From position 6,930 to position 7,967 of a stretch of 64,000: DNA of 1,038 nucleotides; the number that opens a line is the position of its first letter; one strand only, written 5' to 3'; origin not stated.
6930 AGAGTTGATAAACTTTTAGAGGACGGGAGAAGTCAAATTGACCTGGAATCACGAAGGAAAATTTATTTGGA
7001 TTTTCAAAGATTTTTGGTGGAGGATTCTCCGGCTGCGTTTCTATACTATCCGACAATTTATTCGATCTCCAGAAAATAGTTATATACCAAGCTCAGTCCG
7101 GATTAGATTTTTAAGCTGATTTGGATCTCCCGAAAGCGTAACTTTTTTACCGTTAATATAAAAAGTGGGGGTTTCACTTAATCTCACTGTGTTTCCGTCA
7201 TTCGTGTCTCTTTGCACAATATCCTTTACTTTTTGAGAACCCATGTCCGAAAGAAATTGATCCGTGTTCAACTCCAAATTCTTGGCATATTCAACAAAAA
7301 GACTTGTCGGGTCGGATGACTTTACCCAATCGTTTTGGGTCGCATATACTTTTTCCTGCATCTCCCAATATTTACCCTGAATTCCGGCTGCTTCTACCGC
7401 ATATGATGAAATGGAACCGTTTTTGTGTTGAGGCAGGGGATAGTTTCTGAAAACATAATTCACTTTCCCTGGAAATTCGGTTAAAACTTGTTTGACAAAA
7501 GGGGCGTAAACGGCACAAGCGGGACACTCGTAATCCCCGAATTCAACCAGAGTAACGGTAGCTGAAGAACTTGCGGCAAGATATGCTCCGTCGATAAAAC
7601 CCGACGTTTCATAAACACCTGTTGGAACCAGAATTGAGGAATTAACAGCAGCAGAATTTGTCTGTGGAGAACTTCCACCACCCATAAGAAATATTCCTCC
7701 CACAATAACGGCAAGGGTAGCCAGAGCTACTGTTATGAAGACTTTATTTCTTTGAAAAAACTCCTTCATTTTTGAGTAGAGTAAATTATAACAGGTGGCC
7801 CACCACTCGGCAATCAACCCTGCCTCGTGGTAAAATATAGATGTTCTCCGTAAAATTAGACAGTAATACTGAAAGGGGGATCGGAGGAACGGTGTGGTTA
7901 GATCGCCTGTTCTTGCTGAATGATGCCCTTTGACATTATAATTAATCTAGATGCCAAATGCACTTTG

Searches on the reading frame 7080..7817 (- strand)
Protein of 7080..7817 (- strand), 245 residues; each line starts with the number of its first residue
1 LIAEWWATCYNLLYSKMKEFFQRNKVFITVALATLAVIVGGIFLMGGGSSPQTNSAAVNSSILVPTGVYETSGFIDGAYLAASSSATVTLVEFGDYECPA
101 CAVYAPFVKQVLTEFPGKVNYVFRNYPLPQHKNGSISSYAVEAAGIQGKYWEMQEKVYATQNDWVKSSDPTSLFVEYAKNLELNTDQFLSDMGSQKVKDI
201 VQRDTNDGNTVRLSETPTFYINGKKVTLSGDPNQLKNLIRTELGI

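Call 34: search_protein_families(library=pfam, max_evalue=0.01, proteins=[window:7080-7817:-])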
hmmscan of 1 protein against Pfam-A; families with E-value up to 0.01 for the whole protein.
window:7080-7817:- (245 aa): 3 families
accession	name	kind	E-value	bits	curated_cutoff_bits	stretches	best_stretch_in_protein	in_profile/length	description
PF13462.12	Thioredoxin_4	-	2e-25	90.3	23.2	1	84-239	11-163/165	Thioredoxin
PF01323.26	DSBA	-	2e-09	37.9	25.6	1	90-236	2-187/191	DSBA-like thioredoxin domain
PF13743.12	Thioredoxin_5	-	0.00013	22.2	27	1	137-221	77-163/186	Thioredoxin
